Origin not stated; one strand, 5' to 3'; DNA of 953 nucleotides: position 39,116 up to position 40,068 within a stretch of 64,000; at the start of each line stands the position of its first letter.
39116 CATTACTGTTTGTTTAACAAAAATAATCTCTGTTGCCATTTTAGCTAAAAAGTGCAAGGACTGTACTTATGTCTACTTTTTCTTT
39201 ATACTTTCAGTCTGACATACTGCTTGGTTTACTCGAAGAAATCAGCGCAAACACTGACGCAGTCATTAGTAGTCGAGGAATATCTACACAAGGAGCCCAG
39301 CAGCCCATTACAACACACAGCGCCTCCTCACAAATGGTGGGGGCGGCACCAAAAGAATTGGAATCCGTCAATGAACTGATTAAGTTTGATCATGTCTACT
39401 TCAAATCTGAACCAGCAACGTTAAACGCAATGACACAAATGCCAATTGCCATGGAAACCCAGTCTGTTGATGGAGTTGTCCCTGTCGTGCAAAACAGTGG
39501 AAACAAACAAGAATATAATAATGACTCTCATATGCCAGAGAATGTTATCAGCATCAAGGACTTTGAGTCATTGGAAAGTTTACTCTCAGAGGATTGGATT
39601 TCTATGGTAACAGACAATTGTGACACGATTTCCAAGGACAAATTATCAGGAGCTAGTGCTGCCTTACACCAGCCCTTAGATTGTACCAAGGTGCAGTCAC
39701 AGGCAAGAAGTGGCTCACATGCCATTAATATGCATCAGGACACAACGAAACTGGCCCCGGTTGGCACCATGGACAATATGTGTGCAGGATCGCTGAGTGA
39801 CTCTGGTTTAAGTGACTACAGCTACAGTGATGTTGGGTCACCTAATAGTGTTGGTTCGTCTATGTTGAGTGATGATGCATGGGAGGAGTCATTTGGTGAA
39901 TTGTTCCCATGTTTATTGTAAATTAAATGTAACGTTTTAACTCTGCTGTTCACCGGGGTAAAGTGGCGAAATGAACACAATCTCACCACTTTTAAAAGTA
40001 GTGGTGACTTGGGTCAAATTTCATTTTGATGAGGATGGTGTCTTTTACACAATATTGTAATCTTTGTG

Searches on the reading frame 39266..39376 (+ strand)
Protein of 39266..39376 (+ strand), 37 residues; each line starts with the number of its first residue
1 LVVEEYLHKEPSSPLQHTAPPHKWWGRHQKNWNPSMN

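Call 64: search_solved_structures(query=window:39266-39376:+, max_evalue=10, show_alignments=3)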
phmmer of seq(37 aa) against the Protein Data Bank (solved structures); distinct sequences matched with E-value up to 10: 4.
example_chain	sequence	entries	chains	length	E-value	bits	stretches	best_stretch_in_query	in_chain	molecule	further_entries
6r5q_1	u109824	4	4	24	0.2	15.6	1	14-36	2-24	X-box-binding protein 1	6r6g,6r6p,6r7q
9mr4_EH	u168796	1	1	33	0.51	14.4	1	13-36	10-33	Nascent Chain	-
28ln_B1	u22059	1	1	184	0.89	13.6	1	1-36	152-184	Large ribosomal subunit protein uL4,X-box-binding protein 1, luminal form,X-box-binding pr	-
9ndp_NB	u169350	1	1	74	1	13.4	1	13-36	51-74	Myristoylated alanine-rich C-kinase substrate,X-box-binding protein 1, luminal form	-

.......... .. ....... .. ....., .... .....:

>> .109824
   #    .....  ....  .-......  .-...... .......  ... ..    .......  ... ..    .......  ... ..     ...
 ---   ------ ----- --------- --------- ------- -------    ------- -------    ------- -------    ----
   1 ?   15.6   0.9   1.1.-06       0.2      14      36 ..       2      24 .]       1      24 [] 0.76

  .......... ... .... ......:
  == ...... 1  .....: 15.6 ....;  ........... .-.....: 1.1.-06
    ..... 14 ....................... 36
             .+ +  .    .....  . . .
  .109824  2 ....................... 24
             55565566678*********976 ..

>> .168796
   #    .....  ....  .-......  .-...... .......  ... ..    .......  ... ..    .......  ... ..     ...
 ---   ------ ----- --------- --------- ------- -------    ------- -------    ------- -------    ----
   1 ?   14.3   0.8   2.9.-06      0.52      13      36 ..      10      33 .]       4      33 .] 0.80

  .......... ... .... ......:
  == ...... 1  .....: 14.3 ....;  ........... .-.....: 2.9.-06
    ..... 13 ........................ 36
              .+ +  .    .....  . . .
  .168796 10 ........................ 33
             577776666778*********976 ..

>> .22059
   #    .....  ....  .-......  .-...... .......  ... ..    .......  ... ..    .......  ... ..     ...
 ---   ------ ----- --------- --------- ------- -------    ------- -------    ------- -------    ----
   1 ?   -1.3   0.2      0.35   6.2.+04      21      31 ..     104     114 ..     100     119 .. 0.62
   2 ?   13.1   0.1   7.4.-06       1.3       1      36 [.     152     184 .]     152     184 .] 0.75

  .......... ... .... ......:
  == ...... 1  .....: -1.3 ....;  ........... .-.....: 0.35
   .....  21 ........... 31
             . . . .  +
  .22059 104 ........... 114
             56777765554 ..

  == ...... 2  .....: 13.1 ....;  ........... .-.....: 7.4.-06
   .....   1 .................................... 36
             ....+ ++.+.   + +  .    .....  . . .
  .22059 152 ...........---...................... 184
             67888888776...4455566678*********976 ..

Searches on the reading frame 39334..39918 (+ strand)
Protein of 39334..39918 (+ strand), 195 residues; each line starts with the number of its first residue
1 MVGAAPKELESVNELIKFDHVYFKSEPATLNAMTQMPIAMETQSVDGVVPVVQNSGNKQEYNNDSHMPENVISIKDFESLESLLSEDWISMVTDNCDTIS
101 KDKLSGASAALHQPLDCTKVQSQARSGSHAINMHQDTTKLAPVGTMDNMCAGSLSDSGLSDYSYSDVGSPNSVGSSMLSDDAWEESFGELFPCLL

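Call 71: list_cluster_members(proteins=[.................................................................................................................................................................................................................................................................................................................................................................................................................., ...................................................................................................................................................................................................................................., window:39334-39918:+, P0241, P0001])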
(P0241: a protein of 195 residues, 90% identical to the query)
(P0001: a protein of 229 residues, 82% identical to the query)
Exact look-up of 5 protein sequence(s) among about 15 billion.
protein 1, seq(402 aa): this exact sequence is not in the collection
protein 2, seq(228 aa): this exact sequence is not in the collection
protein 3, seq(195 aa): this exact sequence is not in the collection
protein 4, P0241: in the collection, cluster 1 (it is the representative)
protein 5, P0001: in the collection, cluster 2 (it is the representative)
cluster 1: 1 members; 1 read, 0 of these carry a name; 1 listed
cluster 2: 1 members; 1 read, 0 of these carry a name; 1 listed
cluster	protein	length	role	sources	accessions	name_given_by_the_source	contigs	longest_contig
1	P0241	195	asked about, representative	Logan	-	-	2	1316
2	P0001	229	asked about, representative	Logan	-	-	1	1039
